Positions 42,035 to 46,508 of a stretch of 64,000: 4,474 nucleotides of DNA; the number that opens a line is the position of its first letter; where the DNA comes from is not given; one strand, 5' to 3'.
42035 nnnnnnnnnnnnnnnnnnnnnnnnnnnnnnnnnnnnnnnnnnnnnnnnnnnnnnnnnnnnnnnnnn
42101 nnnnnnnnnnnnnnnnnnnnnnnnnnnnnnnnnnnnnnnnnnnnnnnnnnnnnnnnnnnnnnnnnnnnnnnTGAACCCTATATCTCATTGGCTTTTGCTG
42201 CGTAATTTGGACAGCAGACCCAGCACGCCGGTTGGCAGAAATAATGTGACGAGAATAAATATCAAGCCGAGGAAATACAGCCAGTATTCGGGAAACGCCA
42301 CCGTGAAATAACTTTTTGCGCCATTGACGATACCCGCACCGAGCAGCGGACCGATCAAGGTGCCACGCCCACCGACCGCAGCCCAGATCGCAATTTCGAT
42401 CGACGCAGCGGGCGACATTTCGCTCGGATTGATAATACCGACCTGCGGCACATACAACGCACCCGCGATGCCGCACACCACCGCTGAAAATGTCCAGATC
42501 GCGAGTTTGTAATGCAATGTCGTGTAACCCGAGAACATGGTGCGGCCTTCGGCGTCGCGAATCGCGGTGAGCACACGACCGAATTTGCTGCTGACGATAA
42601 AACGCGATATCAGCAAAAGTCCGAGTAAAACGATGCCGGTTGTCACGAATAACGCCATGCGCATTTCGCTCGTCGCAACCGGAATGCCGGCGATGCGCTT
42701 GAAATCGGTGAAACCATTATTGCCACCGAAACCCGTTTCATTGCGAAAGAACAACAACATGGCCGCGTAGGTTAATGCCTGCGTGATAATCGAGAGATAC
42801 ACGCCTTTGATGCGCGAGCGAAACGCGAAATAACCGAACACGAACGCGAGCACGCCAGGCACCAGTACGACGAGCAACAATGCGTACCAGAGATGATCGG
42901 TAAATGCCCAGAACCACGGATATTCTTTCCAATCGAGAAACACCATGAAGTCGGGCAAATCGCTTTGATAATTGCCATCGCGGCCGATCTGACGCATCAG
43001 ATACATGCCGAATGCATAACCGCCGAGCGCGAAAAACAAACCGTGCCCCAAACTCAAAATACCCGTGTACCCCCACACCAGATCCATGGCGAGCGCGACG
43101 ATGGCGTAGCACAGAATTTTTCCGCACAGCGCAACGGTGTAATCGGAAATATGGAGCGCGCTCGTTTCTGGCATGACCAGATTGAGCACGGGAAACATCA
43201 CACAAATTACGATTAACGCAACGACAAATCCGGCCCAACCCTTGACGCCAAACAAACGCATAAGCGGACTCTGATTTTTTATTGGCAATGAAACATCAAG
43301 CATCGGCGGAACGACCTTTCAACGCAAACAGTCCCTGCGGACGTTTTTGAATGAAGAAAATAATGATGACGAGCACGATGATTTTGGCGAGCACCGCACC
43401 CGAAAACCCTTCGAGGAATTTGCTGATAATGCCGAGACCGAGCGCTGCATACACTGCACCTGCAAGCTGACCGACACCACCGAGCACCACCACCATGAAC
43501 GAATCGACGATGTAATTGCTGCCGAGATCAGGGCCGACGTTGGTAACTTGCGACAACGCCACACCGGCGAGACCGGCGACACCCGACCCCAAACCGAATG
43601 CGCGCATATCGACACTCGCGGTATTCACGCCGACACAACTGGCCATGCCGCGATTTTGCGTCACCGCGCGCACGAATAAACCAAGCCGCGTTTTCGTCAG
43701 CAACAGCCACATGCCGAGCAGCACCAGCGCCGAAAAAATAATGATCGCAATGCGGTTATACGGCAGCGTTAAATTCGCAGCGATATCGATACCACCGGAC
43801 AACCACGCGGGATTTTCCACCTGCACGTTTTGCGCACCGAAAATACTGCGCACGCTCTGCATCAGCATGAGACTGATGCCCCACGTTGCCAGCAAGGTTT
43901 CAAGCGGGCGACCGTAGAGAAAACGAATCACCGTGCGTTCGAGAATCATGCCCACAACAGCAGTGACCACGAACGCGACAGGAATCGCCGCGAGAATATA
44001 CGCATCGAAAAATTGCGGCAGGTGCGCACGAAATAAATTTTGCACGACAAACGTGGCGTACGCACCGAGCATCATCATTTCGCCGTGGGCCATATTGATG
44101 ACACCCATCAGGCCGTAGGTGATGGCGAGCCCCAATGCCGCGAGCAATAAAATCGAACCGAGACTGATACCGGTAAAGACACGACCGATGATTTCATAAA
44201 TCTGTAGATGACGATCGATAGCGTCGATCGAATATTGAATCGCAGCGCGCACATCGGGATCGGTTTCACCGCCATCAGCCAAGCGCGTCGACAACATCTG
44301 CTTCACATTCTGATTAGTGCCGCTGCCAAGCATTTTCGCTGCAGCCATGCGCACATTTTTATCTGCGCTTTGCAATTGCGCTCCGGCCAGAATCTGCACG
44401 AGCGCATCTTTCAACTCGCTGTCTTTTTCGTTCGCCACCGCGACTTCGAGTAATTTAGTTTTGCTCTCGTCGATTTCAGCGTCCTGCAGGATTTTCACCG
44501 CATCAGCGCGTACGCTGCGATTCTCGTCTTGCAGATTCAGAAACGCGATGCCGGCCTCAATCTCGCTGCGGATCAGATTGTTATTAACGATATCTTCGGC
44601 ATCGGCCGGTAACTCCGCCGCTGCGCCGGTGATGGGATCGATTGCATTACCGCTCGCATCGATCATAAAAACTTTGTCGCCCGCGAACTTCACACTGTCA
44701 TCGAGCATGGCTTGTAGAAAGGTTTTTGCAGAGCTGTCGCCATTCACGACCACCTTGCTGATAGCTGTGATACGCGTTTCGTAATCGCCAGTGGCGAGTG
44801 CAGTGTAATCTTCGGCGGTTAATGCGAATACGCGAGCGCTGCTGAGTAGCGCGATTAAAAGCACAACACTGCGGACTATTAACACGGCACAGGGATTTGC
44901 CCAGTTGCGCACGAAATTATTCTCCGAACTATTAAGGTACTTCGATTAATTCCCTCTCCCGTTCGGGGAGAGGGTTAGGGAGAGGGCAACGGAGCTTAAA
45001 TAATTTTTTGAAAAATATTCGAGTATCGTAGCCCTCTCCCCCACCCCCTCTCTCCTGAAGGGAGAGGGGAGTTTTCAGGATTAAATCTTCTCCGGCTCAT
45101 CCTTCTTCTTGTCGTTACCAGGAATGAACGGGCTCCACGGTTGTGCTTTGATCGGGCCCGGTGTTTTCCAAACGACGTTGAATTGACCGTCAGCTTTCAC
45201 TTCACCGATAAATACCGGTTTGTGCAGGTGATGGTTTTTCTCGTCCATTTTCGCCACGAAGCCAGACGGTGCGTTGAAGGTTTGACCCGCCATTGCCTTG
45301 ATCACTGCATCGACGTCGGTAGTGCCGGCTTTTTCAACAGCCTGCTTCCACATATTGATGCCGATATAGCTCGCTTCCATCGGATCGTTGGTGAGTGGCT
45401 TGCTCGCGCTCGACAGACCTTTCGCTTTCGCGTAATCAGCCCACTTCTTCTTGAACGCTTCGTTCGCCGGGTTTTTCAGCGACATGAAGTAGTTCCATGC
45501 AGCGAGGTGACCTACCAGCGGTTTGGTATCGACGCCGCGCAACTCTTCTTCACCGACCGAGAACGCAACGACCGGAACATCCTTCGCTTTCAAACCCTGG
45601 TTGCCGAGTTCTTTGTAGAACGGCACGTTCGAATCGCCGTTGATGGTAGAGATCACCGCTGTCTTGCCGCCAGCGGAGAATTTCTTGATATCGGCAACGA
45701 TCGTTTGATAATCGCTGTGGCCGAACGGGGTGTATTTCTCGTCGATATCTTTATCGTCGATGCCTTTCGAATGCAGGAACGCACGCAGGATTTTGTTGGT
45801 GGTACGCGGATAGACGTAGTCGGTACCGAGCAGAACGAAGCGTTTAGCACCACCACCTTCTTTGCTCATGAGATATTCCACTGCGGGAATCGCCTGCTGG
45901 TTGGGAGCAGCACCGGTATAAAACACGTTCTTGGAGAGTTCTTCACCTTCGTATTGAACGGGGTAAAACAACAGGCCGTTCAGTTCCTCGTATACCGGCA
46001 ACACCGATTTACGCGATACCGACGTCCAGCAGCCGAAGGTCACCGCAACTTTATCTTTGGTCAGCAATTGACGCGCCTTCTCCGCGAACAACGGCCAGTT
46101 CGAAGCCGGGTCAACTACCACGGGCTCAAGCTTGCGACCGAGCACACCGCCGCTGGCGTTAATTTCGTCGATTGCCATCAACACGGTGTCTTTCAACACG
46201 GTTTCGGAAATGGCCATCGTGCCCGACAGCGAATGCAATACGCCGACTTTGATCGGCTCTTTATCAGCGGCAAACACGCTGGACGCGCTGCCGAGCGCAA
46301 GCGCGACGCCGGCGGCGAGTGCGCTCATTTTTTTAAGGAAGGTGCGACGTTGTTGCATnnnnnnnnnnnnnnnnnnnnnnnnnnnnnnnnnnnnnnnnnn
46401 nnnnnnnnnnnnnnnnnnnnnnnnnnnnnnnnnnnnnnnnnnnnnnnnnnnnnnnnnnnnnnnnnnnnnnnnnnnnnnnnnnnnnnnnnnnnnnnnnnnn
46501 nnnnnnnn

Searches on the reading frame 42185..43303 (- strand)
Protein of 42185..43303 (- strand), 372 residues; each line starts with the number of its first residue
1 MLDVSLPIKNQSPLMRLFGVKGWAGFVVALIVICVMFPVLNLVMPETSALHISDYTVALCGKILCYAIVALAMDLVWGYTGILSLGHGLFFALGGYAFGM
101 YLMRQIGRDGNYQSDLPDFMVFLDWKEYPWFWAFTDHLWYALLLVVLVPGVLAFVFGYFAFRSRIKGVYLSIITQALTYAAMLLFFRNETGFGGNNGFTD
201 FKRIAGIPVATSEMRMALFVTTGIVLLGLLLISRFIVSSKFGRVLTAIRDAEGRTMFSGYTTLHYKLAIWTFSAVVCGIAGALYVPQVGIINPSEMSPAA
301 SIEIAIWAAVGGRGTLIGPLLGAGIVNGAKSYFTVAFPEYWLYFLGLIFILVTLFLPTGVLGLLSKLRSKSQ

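Call 74: search_protein_families(library=pfam, proteins=[window:42185-43303:-], max_evalue=0.00001)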
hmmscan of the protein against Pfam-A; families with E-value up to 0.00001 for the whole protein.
window:42185-43303:- (372 aa): 1 family
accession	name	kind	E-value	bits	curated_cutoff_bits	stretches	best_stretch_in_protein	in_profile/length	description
PF02653.21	BPD_transp_2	-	2.1e-40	139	26.8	1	59-352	5-268/269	Branched-chain amino acid transport system / permease component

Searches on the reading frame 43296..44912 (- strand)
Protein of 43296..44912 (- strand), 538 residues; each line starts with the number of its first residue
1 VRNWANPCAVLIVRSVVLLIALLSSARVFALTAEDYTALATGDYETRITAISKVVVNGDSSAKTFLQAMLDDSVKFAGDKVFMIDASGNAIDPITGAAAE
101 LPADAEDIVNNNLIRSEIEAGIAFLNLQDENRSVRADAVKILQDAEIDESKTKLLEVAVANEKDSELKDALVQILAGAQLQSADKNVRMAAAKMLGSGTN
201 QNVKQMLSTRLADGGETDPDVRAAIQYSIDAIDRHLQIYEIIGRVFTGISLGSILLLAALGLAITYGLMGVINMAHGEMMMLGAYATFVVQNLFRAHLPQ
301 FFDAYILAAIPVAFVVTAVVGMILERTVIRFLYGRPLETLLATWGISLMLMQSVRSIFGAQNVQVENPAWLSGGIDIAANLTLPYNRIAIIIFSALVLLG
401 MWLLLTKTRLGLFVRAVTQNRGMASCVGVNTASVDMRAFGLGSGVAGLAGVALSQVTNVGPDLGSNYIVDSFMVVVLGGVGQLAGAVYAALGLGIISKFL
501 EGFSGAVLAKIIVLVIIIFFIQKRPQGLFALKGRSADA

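Call 75: search_protein_families(library=pfam, proteins=[window:43296-44912:-], max_evalue=0.00001)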
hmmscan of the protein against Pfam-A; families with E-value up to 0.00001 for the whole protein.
window:43296-44912:- (538 aa): 2 families
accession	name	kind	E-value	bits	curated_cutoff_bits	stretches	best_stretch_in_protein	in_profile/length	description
PF02653.21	BPD_transp_2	-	1e-44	153.1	26.8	1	246-520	3-268/269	Branched-chain amino acid transport system / permease component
PF13646.12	HEAT_2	-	1.9e-07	31.7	27.7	0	127-228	8-86/88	HEAT repeats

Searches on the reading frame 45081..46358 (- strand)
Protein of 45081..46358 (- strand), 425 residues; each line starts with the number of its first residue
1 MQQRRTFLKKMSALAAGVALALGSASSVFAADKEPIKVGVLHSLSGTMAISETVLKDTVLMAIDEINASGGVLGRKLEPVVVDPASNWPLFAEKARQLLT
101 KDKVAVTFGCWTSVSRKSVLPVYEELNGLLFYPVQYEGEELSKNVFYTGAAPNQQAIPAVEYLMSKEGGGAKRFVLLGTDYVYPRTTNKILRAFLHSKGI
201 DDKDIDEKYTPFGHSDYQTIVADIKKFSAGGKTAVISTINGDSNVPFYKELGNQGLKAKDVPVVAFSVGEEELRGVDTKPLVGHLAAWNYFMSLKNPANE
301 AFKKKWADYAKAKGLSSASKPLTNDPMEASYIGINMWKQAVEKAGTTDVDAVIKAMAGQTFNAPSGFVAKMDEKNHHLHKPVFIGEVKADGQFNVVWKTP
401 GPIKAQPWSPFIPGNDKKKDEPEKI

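Call 75: search_protein_families(library=pfam, proteins=[window:45081-46358:-], max_evalue=0.00001)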
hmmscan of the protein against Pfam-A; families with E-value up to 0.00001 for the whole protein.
window:45081-46358:- (425 aa): 2 families
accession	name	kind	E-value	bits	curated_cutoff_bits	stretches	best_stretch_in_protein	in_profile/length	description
PF13433.12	Peripla_BP_5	-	3.3e-164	546.7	27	1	36-411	1-360/363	Periplasmic binding protein domain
PF13458.12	Peripla_BP_6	-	2.8e-75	254.5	31.7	1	35-392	1-343/343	Periplasmic binding protein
